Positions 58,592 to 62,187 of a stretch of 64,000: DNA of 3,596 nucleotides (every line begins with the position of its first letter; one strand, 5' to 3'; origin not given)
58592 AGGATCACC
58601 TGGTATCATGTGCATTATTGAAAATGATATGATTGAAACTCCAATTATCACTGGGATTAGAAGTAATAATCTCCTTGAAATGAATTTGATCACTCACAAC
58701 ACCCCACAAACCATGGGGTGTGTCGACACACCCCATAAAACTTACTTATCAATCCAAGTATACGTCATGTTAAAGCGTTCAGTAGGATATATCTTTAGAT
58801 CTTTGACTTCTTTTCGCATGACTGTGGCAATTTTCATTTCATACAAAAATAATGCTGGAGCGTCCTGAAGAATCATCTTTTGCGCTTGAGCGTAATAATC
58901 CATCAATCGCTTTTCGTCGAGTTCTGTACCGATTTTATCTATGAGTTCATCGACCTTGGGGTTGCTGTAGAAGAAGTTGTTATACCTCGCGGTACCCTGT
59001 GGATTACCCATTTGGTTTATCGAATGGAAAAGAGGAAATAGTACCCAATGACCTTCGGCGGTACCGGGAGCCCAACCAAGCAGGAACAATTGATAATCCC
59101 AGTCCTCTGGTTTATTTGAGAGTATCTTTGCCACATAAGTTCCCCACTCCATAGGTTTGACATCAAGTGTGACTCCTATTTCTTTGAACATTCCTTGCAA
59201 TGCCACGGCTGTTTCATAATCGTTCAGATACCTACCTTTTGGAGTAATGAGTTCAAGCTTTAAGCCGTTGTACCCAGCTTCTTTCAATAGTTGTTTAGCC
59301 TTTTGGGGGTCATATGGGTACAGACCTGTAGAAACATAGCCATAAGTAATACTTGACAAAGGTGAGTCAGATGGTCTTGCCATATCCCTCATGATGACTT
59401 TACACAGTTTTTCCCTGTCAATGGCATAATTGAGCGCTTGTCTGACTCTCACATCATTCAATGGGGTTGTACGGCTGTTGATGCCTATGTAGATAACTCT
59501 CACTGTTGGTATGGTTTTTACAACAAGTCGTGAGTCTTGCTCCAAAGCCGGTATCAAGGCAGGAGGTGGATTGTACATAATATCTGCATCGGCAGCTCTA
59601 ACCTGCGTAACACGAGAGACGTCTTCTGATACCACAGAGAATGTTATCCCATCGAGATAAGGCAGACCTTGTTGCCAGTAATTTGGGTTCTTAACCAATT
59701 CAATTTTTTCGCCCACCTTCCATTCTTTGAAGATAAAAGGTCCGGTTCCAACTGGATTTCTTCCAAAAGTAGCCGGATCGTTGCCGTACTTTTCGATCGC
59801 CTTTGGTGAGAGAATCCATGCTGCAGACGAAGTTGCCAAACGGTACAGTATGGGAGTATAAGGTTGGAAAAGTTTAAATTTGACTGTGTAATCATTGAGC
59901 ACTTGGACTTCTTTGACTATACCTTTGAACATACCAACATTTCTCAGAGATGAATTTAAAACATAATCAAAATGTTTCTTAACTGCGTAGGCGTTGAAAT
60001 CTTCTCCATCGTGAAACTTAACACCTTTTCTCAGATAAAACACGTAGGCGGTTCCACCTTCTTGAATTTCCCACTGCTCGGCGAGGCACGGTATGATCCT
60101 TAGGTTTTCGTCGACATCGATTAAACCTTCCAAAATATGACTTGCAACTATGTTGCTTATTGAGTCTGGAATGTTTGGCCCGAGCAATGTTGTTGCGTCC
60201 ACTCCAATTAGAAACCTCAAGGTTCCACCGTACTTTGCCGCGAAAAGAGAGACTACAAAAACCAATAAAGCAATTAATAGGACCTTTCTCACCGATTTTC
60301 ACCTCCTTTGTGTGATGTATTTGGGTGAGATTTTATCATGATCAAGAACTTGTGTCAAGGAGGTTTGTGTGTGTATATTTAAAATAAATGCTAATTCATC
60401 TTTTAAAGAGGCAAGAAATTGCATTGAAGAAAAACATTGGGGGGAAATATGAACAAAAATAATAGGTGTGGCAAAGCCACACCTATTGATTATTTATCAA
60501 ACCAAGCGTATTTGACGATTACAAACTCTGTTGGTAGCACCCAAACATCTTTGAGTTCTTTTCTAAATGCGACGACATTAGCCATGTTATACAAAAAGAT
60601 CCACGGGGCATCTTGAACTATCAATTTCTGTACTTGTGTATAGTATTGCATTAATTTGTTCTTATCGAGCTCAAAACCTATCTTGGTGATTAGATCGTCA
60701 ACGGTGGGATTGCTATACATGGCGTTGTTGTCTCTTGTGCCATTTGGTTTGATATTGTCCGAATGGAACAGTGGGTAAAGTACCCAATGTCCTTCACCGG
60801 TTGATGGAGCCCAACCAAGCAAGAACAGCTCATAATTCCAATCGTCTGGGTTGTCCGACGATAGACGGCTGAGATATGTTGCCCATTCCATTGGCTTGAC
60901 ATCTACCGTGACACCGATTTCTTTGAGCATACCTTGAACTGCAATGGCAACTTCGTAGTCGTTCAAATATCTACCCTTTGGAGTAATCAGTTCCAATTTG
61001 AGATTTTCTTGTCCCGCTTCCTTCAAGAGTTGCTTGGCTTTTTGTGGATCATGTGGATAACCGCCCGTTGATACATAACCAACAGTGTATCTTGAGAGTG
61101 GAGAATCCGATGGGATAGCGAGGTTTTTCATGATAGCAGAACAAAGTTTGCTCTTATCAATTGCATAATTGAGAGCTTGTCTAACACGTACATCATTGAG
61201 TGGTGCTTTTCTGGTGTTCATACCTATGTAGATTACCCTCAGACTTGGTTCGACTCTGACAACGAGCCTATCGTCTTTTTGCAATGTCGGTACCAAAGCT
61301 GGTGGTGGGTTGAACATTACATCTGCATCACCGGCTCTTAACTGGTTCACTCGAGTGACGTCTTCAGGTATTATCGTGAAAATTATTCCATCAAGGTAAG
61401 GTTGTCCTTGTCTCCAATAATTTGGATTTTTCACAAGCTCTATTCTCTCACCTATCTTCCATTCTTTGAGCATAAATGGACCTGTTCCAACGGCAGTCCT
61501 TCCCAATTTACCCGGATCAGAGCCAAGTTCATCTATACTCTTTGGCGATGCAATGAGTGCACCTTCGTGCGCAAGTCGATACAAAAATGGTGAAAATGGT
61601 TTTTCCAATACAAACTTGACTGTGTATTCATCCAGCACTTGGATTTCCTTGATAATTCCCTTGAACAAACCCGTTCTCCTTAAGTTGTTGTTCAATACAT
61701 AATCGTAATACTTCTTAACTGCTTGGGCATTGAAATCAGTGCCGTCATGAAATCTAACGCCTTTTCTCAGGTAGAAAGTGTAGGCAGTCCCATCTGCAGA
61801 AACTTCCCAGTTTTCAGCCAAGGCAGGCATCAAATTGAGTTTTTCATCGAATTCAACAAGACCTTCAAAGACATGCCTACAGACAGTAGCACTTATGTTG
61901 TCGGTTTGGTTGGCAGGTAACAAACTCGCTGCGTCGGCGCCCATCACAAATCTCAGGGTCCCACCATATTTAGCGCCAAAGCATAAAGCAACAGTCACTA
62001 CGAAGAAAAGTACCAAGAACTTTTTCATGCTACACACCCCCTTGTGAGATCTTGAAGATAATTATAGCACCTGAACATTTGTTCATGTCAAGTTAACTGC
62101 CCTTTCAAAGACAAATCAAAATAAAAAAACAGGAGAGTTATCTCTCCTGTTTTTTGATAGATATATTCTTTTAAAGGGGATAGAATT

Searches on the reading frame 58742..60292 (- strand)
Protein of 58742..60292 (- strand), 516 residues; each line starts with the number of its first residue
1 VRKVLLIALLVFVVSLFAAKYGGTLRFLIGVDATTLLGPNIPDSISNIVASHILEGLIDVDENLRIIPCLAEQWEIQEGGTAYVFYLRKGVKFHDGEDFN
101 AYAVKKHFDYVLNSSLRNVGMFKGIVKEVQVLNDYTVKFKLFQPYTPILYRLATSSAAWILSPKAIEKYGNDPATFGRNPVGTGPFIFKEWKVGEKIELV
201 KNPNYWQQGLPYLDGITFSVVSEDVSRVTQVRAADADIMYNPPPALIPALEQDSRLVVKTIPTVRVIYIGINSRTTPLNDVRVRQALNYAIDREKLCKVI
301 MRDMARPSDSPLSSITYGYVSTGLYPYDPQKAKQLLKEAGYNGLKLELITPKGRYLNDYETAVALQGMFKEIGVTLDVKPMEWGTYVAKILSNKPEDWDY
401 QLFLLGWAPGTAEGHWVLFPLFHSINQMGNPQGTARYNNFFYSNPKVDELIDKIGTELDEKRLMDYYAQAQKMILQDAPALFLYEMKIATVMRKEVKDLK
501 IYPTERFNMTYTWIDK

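Call 92: search_protein_families(library=pfam, proteins=[window:58742-60292:-], max_evalue=0.0001)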
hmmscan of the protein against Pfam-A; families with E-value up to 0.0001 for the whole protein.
window:58742-60292:- (516 aa): 1 family
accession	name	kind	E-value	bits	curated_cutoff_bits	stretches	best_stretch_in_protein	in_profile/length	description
PF00496.27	SBP_bac_5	-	3.7e-98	329.5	32.4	1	66-426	2-365/368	Bacterial extracellular solute-binding proteins, family 5 Middle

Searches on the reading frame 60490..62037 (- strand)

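Call 92: search_protein_families(library=pfam, proteins=[window:60490-62037:-], max_evalue=0.0001)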
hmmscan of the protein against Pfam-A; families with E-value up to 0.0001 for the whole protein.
window:60490-62037:- (515 aa): 1 family
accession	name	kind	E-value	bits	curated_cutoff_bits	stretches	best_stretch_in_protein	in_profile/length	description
PF00496.27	SBP_bac_5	-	2.8e-105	352.9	32.4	1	69-429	2-366/368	Bacterial extracellular solute-binding proteins, family 5 Middle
